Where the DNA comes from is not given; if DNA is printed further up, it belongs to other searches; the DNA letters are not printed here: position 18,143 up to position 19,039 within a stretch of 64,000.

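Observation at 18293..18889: Stand-alone Schlafen/AlbA_2-like gene with foreign-looking composition inside a repeat-bracketed island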

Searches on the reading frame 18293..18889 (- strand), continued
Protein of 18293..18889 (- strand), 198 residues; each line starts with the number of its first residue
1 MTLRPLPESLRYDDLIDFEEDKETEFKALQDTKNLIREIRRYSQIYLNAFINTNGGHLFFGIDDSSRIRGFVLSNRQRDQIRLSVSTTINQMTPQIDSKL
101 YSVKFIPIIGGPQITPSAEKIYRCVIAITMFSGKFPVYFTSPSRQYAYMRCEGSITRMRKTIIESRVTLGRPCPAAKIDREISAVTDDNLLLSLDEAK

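Call 32: search_solved_structures(query=A2, max_evalue=1, show_alignments=3)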
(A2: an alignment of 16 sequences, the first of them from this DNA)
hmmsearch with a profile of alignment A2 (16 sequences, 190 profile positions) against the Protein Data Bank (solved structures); distinct sequences matched with E-value up to 1: 15.
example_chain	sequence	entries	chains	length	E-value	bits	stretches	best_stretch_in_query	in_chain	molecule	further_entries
5yd0_A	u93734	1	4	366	4.9e-16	61.8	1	10-95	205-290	Schlafen 8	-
7fex_A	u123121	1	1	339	9.4e-15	57.6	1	9-94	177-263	SLFN11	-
9erd_A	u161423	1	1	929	1.9e-13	53.4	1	9-94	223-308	Schlafen family member 11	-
7zel_A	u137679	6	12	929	1.9e-13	53.4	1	9-94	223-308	Schlafen family member 11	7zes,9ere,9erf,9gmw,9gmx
9nyy_A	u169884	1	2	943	2.7e-13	52.9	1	9-161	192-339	Protein SLFN14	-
7lrc_A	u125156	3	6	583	4.5e-13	52.2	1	11-95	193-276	Schlafen family member 12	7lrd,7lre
7eg0_B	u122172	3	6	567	8.8e-13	51.2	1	11-95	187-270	Schlafen family member 12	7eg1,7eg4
7zep_A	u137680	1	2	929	4.2e-12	49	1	9-94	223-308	Schlafen family member 11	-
9jr9_A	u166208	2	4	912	5.6e-12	48.6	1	9-161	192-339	Protein SLFN14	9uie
9jn9_A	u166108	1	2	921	1.2e-10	44.2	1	9-162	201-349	Protein SLFN14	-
7cux_A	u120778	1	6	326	5.6e-10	42.1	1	10-95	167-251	Schlafen family member 5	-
7q3z_B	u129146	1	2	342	6.5e-10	41.9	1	10-95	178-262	Schlafen family member 5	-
6rr9_A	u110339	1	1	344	6.6e-10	41.9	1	10-95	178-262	Schlafen family member 5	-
7ppj_A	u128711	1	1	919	8.5e-09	38.2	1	11-95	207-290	Schlafen family member 5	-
9o0d_A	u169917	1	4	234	0.0069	19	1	27-134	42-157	rSAMD9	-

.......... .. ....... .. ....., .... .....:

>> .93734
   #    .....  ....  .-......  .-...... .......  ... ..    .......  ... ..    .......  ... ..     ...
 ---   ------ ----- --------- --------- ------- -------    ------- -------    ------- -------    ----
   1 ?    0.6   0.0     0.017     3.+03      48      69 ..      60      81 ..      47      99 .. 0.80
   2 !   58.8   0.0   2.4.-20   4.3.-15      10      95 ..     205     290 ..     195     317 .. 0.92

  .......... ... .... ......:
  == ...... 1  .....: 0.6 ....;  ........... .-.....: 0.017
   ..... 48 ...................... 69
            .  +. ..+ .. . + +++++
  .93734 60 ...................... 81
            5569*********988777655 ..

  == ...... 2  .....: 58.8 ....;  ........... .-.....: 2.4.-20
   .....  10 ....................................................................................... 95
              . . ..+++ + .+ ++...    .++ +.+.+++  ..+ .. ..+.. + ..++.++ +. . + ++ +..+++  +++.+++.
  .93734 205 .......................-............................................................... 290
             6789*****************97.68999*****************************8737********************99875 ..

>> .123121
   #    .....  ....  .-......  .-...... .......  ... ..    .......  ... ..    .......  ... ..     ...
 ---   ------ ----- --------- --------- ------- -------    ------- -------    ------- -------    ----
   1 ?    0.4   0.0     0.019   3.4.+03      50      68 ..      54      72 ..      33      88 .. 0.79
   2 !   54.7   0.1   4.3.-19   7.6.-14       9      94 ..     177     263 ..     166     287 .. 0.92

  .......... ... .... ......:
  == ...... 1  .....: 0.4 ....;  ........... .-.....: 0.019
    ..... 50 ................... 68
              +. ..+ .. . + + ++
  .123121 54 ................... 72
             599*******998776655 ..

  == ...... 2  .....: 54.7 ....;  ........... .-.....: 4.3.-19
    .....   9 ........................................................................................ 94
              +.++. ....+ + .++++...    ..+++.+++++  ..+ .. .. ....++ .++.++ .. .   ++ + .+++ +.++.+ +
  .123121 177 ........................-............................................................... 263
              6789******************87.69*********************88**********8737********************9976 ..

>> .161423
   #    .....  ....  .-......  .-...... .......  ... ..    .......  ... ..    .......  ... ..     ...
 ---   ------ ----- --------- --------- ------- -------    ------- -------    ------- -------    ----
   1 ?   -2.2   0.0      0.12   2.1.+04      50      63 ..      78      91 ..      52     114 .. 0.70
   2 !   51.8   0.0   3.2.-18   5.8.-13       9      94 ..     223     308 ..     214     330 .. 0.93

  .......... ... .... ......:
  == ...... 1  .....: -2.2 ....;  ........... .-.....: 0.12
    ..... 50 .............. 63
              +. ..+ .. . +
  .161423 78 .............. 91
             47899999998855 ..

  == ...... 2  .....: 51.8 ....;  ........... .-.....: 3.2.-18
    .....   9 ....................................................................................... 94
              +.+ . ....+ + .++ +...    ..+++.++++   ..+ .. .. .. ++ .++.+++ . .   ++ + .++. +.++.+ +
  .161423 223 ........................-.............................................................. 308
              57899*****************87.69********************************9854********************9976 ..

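Call 34: find_homologous_proteins(query=A2, max_evalue=0.00001)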
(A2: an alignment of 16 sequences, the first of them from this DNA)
Query A2 (16 sequences) (198 aa, profile of the alignment): 3 proteins with E <= 0.00001 among 2550 candidates.
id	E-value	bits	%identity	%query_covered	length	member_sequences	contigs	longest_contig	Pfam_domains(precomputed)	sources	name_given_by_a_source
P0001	2.5e-69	250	100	100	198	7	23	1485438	PF04326.20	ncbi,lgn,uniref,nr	ncbi:putative DNA-binding domain-containing protein [Giardia duodenalis]|uniref:DNA-binding domain-c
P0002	2.6e-66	241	37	95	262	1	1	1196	PF04326.20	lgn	-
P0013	1.2e-59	219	42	83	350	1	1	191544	PF04326.20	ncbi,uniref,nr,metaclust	ncbi:AAA-4 domain protein [Giardia lamblia P15]|uniref:AAA-4 domain protein n=1 Tax=Giardia intestin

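Call 35: list_cluster_members(proteins=[P0020, P0021, P0022, P0024, P0025, P0026, P0027, P0029, P0030, P0037])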
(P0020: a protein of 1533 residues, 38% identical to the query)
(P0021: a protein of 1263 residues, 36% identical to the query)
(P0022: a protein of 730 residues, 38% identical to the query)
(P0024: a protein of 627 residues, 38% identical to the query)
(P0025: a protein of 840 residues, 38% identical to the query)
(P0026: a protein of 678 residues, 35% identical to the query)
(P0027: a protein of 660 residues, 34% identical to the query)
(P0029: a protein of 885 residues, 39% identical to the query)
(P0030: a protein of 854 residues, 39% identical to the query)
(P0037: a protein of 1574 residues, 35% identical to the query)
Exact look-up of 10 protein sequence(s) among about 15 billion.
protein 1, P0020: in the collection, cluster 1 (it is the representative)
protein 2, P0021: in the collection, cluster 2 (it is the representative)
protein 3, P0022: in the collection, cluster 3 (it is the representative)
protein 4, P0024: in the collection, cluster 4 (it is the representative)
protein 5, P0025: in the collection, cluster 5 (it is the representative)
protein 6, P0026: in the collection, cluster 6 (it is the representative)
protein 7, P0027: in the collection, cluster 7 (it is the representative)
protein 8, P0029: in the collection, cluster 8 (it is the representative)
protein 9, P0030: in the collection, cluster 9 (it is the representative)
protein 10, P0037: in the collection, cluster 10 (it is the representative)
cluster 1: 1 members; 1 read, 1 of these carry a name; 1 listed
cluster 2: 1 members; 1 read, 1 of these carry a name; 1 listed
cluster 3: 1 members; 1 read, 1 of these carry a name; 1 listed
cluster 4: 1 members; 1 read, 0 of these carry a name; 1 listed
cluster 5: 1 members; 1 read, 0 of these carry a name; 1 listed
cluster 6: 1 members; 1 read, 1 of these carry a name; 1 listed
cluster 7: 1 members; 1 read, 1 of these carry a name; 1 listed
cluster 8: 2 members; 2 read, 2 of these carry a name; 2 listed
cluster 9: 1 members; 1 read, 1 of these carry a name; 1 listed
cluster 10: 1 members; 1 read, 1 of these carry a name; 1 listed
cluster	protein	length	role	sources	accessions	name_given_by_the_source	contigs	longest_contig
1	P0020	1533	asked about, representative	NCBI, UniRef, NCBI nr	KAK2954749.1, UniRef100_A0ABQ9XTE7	putative NLR Family CARD Domain Containing protein [Blattamonas nauphoetae] | NLR Family CARD Domain Containing protein n=1 Tax=Blattamonas nauphoetae TaxID=2049346 ...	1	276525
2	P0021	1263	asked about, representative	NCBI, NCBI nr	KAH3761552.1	transcriptional regulator, SARP family protein [Pelomyxa schiedti]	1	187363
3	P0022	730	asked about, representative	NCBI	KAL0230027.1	hypothetical protein PCE1_003591 [Barthelona sp. PCE]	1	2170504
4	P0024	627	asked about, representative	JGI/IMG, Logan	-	-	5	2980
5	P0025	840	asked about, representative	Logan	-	-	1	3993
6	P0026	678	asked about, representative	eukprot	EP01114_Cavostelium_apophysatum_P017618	TRINITY_DN5286_c0_g1_i1.p1 TRINITY_DN5286_c0_g1~~TRINITY_DN5286_c0_g1_i1.p1 ORF ...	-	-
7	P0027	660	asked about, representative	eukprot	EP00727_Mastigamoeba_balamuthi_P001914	m51a1_g1172 putative nb-arc domain containing protein (661) ;mRNA; r:375694-377922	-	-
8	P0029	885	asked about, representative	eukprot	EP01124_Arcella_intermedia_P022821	TRINITY_DN3489_c0_g1_i1.p1 TRINITY_DN3489_c0_g1~~TRINITY_DN3489_c0_g1_i1.p1 ORF ...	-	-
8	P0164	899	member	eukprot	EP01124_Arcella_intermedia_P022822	TRINITY_DN3489_c0_g1_i3.p1 TRINITY_DN3489_c0_g1~~TRINITY_DN3489_c0_g1_i3.p1 ORF ...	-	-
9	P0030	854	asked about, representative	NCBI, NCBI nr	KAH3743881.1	transcriptional regulator, SARP family protein [Pelomyxa schiedti]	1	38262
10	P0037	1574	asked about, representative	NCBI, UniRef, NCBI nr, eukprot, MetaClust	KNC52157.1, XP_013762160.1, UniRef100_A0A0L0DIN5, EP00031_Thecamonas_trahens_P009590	tetratricopeptide repeat family protein [Thecamonas trahens ATCC 50062] | Tetratricopeptide repeat family protein n=1 Tax=Thecamonas trahens ATCC 50062 ... | XP_013762160.1 tetratricopeptide repeat family protein [Thecamonas trahens ATCC 50062]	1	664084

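Call 40: predict_structure(alignment_id=A2)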
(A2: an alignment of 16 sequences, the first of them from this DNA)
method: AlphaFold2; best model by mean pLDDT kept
length: 198 residues; sequences in the alignment: 16
mean_pLDDT: 89.1   pTM: 0.81
mean pLDDT of the five models: 89.1, 88.8, 88.6, 87.6, 81.0
residues with pLDDT >= 90: 155; 70-90: 16; 50-70: 14; < 50: 13
segments of 3 or more residues with pLDDT < 50: 177-187
pLDDT, mean of each block of 10 residues (from residue 1): 92 96 95 97 98 97 96 96 98 97 97 80 97 96 94 93 95 60 49 52
secondary structure, 60 per line:
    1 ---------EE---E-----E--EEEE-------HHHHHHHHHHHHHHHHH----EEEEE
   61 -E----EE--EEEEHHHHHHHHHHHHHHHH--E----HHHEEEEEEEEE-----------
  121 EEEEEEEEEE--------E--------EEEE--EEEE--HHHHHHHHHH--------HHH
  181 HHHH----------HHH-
elements in order: E24-27 H35-51 E56-60 E71-74 H75-90 E101-109 E121-130 E148-151 E154-157 H160-169 H178-184

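Call 43: fold_search(model_id=the predicted structure, library=pdb)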
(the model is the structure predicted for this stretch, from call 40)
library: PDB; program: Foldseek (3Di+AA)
matches with E <= 10: 364; with E <= 0.001: 35
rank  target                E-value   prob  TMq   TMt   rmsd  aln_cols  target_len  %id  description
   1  7lre_A                9.7e-10  1.00  0.58  0.24   8.5       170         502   20  Cryo-EM of the SLFN12-PDE3A complex: SLFN12 body refinement (released 2021-06-09)
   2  7lrd_A                9.7e-10  1.00  0.58  0.23   8.5       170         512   20  Cryo-EM of the SLFN12-PDE3A complex: Consensus subset model (released 2021-06-09)
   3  7fex                  7.3e-09  1.00  0.55  0.35   8.7       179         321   21  Crystal structure of Sus scrofa Schlafen11 N-terminal domain (2.69 A) (released 2023-06-07)
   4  7eg0_B                1.4e-08  1.00  0.57  0.21  10.6       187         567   18  Cryo-EM structure of anagrelide-induced PDE3A-SLFN12 complex (released 2021-09-29)
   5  7q3z_A                1.4e-08  1.00  0.53  0.35   8.5       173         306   17  DNA/RNA binding protein (released 2022-01-26)
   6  5yd0_B                1.5e-08  1.00  0.55  0.34   9.0       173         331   23  Crystal structure of Schlafen 13 (SLFN13) N'-domain (released 2018-03-28)
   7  5yd0_A                2.7e-08  1.00  0.57  0.36   8.6       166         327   23  Crystal structure of Schlafen 13 (SLFN13) N'-domain (released 2018-03-28)
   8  7zel_A                3.8e-08  1.00  0.56  0.15   8.7       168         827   20  Human SLFN11 dimer apoenzyme (released 2022-09-28)
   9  7zep_A                3.8e-08  1.00  0.56  0.15   8.8       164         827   20  Human SLFN11 E209A dimer (released 2022-09-28)
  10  7q3z_B                4.8e-08  1.00  0.53  0.36   8.4       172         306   16  DNA/RNA binding protein (released 2022-01-26)
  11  7cux_B                5.8e-08  1.00  0.54  0.37   8.4       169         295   17  Crystal structure of human Schlafen 5 N'-terminal domain (SLFN5-N) involved in ssRNA cleaving and DNA binding (released 2021-08-25)
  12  9nyy_B                6.2e-08  1.00  0.50  0.14   9.0       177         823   19  Nucleic acid bound human SLFN14, State 1 (released 2025-07-09)
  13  9jr9_A                8.0e-08  1.00  0.54  0.14   8.5       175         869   18  Electronic microscopy structure of human schlafen14-E211A dimer (released 2025-08-06)
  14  9jr9_B                9.7e-08  1.00  0.54  0.14   8.5       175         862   18  Electronic microscopy structure of human schlafen14-E211A dimer (released 2025-08-06)
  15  9uie_B                9.7e-08  1.00  0.54  0.14   8.8       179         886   19  Electronic microscopy structure of human schlafen14-E211A dimer in complex with dsRNA (released 2025-08-06)
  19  5yd0_D                1.9e-07  1.00  0.56  0.35   8.8       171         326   22  Crystal structure of Schlafen 13 (SLFN13) N'-domain (released 2018-03-28)
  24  5yd0_C                2.9e-06  1.00  0.48  0.32   8.9       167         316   25  Crystal structure of Schlafen 13 (SLFN13) N'-domain (released 2018-03-28)
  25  9o0d_C                4.8e-06  1.00  0.53  0.49   7.2       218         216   16  crystal structure of rSAMD9 tRNase domain (released 2025-07-02)
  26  9o0d_B                1.1e-05  1.00  0.57  0.53   6.3       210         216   13  crystal structure of rSAMD9 tRNase domain (released 2025-07-02)
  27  9o0d_A                1.2e-05  1.00  0.53  0.49   7.5       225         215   14  crystal structure of rSAMD9 tRNase domain (released 2025-07-02)
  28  7ksp_B                1.9e-05  1.00  0.47  0.45   7.8       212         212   15  Crystal structure of hSAMD9_DBD with DNA (released 2022-01-05)
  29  7ksp_A                3.6e-05  1.00  0.59  0.56   5.9       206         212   16  Crystal structure of hSAMD9_DBD with DNA (released 2022-01-05)
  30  9o0d_D                3.6e-05  1.00  0.57  0.53   6.8       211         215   14  crystal structure of rSAMD9 tRNase domain (released 2025-07-02)
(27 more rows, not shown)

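Call 44: find_encoding_contigs(protein=P0003, flank=10000, max_places=2)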
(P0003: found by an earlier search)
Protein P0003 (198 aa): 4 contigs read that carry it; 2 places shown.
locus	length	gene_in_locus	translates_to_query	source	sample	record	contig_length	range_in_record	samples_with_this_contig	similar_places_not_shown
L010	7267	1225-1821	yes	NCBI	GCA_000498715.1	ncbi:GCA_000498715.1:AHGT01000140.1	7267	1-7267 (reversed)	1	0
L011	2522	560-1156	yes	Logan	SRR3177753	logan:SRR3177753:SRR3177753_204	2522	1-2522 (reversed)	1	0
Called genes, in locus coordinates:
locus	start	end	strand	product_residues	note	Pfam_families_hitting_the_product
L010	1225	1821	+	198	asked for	PF04326:SLFN_AlbA_2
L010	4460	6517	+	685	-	PF00069:Pkinase, PF07714:PK_Tyr_Ser-Thr, PF12796:Ank_2, PF13637:Ank_4 (weak), PF12796:Ank_2, PF13637:Ank_4, PF12796:Ank_2, PF12796:Ank_2, +5 more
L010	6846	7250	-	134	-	-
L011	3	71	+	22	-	?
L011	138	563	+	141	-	-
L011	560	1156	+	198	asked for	PF04326:SLFN_AlbA_2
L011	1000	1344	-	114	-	-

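Call 45: find_encoding_contigs(protein=P0004, flank=10000, max_places=2)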
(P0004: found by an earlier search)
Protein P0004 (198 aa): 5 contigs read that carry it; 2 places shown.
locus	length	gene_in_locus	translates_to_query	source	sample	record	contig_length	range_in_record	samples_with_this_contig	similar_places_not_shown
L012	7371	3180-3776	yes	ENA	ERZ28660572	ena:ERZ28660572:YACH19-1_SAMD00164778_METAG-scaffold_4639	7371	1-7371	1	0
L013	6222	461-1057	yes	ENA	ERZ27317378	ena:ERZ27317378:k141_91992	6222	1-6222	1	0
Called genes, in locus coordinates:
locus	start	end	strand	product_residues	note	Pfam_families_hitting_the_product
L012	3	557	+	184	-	?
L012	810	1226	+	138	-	-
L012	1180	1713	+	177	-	-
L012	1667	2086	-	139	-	-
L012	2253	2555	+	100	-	-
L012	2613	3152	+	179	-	-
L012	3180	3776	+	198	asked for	PF04326:SLFN_AlbA_2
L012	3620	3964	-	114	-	-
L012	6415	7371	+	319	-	?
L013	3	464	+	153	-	?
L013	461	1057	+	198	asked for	PF04326:SLFN_AlbA_2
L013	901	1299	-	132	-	-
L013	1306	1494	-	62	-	-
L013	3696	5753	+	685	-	PF00069:Pkinase, PF07714:PK_Tyr_Ser-Thr, PF12796:Ank_2, PF12796:Ank_2, PF13637:Ank_4, PF12796:Ank_2, PF00023:Ank (weak), PF12796:Ank_2, +3 more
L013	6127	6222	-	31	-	?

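Call 46: find_encoding_contigs(protein=P0005, flank=10000, max_places=1)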
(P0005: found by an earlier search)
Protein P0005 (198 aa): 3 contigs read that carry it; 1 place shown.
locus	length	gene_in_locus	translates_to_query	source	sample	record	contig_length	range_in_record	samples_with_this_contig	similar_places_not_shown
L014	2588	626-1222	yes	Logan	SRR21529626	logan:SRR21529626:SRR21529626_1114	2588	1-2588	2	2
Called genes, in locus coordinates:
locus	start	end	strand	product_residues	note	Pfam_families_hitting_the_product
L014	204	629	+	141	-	-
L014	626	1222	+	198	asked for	PF04326:SLFN_AlbA_2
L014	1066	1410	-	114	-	-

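Call 47: find_encoding_contigs(protein=P0006, flank=10000, max_places=1)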
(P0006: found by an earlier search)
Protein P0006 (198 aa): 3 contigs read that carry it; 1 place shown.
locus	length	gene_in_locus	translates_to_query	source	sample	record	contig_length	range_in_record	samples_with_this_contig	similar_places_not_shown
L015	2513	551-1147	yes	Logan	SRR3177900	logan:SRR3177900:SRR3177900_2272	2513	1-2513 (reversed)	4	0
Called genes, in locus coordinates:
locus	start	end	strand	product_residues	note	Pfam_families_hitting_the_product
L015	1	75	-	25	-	?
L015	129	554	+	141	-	-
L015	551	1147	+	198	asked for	PF04326:SLFN_AlbA_2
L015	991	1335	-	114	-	-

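Call 48: find_encoding_contigs(protein=P0008, flank=10000, max_places=1)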
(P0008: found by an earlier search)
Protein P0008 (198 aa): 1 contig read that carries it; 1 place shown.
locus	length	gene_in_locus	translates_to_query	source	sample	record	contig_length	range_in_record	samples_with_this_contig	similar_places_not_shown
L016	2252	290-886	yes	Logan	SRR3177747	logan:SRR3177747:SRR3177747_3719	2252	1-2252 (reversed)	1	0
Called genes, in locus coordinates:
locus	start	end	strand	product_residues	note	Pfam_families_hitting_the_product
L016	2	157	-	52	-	?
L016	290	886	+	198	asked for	PF04326:SLFN_AlbA_2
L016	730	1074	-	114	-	-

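Call 51: find_homologous_proteins(query=L009:2032-3315:+, max_evalue=1e-20)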
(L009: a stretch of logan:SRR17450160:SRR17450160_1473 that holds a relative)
Query L009:2032-3315:+ (427 aa): 6394 proteins with E <= 1e-20 among 8000 candidates; the best 120 are listed.
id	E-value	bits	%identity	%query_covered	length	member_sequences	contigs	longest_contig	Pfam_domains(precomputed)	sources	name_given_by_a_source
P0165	4.8e-276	933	93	100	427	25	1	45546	PF00155.28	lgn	-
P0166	2.6e-189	648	65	100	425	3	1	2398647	PF00155.28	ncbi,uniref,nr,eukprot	ncbi:Aspartate aminotransferase [Giardia muris]|uniref:Aspartate aminotransferase n=1 Tax=Giardia mu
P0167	2.2e-186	638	65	100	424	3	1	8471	PF00155.28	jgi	-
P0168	3.4e-161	555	60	98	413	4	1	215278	PF00155.28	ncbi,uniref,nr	ncbi:Aspartate_aminotransferase [Hexamita inflata]|uniref:Aspartate aminotransferase n=1 Tax=Hexamit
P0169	9.3e-152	524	58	98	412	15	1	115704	PF00155.28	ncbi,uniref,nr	ncbi:Aspartate_aminotransferase [Hexamita inflata]|uniref:Aspartate aminotransferase n=1 Tax=Hexamit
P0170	1.2e-149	517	57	98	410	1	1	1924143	PF00155.28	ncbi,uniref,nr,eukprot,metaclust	ncbi:Aspartate aminotransferase [Spironucleus salmonicida]|uniref:Aspartate aminotransferase n=1 Tax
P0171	1.7e-146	507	53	98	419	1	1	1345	PF00155.28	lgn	-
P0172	7.4e-146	504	61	89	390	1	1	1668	PF00155.28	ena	-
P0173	3.2e-144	499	44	85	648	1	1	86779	PF00155.28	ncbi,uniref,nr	ncbi:hypothetical protein Tsubulata_031800 [Turnera subulata]|uniref:Aminotransferase class I/classI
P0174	7.2e-142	491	55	98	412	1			PF00155.28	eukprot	eukprot:gnl/Dysnectes_brevis/698_a770_3286.p1 GENE.gnl/Dysnectes_brevis/698_a770_3286~~gnl/Dysnectes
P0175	2.2e-119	417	62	73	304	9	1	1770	PF00155.28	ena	-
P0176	9.2e-110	386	47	98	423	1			PF00155.28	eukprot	eukprot:gene327-6741_t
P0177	1.8e-109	385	49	98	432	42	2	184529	PF00155.28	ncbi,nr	ncbi:aspartate aminotransferase, mitochondrial [Cryptococcus neoformans]|nr:aspartate aminotransfera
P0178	2.0e-109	384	48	99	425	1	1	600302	PF00155.28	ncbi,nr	ncbi:aspartate transaminase aat1 [Microbotryomycetes sp. JL221]|nr:aspartate transaminase aat1 [Micr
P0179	2.1e-109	384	47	99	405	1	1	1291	PF00155.28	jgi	-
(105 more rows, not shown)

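Call 72: search_protein_families(library=padloc, proteins=[window:18293-18889:-, P0010], max_evalue=0.01)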
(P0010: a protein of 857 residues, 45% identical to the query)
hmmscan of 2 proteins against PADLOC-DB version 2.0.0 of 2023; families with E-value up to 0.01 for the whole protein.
window:18293-18889:- (198 aa): 0 families

P0010 (857 aa): 0 families
